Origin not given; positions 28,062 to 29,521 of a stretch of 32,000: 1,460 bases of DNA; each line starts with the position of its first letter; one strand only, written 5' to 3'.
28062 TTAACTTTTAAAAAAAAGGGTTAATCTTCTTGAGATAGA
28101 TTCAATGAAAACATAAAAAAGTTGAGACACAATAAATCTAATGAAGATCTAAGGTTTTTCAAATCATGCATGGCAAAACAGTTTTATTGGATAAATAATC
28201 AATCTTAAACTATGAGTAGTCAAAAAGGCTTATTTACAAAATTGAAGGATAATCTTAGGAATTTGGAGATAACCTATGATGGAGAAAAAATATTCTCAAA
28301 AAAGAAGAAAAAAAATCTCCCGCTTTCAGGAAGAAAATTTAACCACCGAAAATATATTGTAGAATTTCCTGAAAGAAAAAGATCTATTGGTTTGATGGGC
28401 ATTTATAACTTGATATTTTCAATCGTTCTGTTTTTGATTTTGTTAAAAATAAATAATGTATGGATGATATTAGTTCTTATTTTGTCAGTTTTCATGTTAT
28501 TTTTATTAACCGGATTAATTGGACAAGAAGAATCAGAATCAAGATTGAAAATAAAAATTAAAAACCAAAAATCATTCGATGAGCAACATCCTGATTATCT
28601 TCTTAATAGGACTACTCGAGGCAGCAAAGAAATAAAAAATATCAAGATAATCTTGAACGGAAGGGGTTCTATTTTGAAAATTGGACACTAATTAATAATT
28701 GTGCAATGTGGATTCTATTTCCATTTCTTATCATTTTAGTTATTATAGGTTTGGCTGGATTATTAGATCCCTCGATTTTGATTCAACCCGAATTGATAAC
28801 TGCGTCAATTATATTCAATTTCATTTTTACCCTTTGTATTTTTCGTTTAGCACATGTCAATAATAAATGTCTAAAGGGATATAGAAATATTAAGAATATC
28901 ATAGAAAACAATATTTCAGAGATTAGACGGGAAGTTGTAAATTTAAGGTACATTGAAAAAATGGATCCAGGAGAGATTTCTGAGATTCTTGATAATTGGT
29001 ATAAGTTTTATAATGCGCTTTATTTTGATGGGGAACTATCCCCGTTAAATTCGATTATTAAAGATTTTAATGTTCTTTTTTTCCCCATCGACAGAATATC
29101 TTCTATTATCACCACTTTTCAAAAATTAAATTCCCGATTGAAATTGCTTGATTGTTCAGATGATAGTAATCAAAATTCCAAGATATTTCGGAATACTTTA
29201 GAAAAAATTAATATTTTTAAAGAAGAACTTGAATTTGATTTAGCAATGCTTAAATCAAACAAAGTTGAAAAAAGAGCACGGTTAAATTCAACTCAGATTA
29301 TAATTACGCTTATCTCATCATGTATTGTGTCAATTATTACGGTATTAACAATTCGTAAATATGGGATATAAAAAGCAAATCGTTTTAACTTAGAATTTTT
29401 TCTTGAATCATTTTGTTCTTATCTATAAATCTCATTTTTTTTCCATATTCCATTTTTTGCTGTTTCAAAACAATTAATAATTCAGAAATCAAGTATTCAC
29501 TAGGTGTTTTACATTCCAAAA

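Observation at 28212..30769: Stand-alone class III nucleotide cyclase convergent with a Pycsar-effector-like membrane protein and two extra small TM proteins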

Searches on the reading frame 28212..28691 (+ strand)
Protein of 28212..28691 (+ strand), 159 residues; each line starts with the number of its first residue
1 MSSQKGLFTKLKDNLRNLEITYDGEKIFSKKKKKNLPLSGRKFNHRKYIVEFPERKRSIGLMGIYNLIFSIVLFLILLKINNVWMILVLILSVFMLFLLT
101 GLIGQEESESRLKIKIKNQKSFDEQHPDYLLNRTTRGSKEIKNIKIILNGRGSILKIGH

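Call 3: search_protein_families(library=pfam, proteins=[window:28212-28691:+], max_evalue=1)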
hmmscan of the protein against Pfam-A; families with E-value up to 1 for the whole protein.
window:28212-28691:+ (159 aa): 2 families
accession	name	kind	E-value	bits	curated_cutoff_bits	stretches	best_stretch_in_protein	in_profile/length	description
PF01184.24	Gpr1_Fun34_YaaH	-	0.024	14.7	25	1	54-105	112-163/207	GPR1/FUN34/yaaH family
PF20990.2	DUF2207_C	-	0.065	13.4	33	1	44-105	122-191/247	Predicted membrane protein (DUF2207) C-terminal domain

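Call 4: search_protein_families(library=padloc, proteins=[window:28212-28691:+], max_evalue=1)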
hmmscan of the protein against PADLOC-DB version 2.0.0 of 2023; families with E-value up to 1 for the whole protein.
window:28212-28691:+ (159 aa): 0 families

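Call 8: search_protein_families(library=ncbifam, proteins=[window:28212-28691:+], max_evalue=1)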
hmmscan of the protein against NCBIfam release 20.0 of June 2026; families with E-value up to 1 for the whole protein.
window:28212-28691:+ (159 aa): 7 families
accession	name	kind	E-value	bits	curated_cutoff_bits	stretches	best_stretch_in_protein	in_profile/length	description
TIGR01218.1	Gpos_tandem_5TM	subfamily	5.4e-05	23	35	1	26-117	114-207/208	tandem five-TM protein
NF045998.1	cleave_ABC_plasm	equivalog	0.0016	16.7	500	1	48-144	258-352/673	Mbov_0121 family peptidase domain-containing ABC transporter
NF007094.0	PRK09548.1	equivalog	0.0043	15.5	687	1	61-155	421-517/598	PTS ascorbate-specific subunit IIBC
TIGR02174.1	CXXU_selWTH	subfamily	0.051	13.9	34.2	1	18-39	44-65/74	SelT/SelW/SelH family protein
TIGR02185.1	Trep_Strep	subfamily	0.11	12.6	76.45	1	61-101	37-77/188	MptD family putative ECF transporter S component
TIGR04104.1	cxxc_20_cxxc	subfamily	0.13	12.6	45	1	55-101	40-85/93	TIGR04104 family putative zinc finger protein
NF041051.1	SelTWH_Campy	equivalog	0.14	12.4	88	1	17-39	40-62/70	SelT/SelW/SelH family (seleno)protein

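Call 22: find_homologous_proteins(query=window:28212-28691:+, max_evalue=0.01)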
Query window:28212-28691:+ (159 aa): 1 proteins with E <= 0.01 among 187 candidates.
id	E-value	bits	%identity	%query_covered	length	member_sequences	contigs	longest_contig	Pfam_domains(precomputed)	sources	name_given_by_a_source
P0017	6.9e-94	330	100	100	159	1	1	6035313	-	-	-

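Call 66: search_protein_families(library=phrogs, proteins=[window:28212-28691:+], max_evalue=0.1)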
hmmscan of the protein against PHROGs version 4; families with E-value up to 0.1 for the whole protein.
window:28212-28691:+ (159 aa): 1 family
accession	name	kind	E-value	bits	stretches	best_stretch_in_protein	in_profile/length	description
phrog_3395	-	moron, auxiliary metabolic gene and host takeover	0.066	14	1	67-151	13-94/126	membrane protein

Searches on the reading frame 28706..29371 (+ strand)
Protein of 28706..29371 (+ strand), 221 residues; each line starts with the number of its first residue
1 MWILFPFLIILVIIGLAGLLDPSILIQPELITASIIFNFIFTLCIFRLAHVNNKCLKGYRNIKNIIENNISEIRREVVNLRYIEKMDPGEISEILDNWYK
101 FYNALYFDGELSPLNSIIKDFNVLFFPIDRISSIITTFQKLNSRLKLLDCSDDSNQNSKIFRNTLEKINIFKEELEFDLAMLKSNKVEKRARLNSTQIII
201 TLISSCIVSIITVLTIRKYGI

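Call 3: search_protein_families(library=pfam, proteins=[window:28706-29371:+], max_evalue=1)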
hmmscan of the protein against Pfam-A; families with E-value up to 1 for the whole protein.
window:28706-29371:+ (221 aa): 3 families
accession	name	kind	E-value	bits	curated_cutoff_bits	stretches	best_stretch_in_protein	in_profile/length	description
PF08281.18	Sigma70_r4_2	-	0.013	15.6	25.7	1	71-96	12-37/54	Sigma-70, region 4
PF13234.12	MTR4_beta-barrel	-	0.083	13.6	26.4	1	129-177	117-169/203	Mtr4-like, beta-barrel domain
PF24590.1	DUF7615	-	0.25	12.3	27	0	133-176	40-83/106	Domain of unknown function (DUF7615)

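Call 4: search_protein_families(library=padloc, proteins=[window:28706-29371:+], max_evalue=1)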
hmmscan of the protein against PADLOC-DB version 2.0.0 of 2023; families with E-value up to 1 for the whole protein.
window:28706-29371:+ (221 aa): 0 families

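Call 8: search_protein_families(library=ncbifam, proteins=[window:28706-29371:+], max_evalue=1)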
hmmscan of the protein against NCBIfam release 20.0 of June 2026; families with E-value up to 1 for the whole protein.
window:28706-29371:+ (221 aa): 1 family
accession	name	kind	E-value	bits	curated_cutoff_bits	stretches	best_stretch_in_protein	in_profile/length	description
TIGR02984.1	Sig-70_plancto1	subfamily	0.093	12.3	183.75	1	69-97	140-168/189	RNA polymerase sigma-70 factor, Planctomycetaceae-specific subfamily 1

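Call 21: find_homologous_proteins(query=window:28706-29371:+, max_evalue=0.01)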
Query window:28706-29371:+ (221 aa): 1 proteins with E <= 0.01 among 689 candidates.
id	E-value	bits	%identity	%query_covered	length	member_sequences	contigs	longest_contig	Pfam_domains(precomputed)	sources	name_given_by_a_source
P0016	2.8e-135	467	100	100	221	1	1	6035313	-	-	-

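Call 33: search_protein_representatives(protein=window:28706-29371:+)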
Query: 221 residues. Proteins with E-value up to 0.001 (for the whole library): 1; up to 1e-10: 1; up to 1e-30: 1. The best 1 are listed.
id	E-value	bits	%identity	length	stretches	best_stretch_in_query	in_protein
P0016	8.8e-136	466.8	100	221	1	1-221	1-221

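Call 49: predict_structure(protein=window:28706-29371:+)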
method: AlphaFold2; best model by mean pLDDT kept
length: 221 residues; sequences in the alignment: 1
mean_pLDDT: 42.9   pTM: 0.23
mean pLDDT of the five models: 42.9, 39.0, 37.6, 37.4, 36.9
residues with pLDDT >= 90: 0; 70-90: 1; 50-70: 29; < 50: 191
segments of 3 or more residues with pLDDT < 50: 24-86, 88-153, 156-165, 167-169, 181-221
pLDDT, mean of each block of 10 residues (from residue 1): 58 65 48 39 35 36 41 43 42 45 38 34 32 44 42 47 48 49 40 37 39 42 38
secondary structure, 60 per line:
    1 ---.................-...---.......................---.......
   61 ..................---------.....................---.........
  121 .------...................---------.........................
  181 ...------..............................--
elements in order: H4-20 H28-50 H54-78 H88-108 H112-121 H128-146 H156-183 H190-219

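Call 66: search_protein_families(library=phrogs, proteins=[window:28706-29371:+], max_evalue=0.1)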
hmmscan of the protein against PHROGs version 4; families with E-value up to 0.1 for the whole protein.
window:28706-29371:+ (221 aa): 0 families
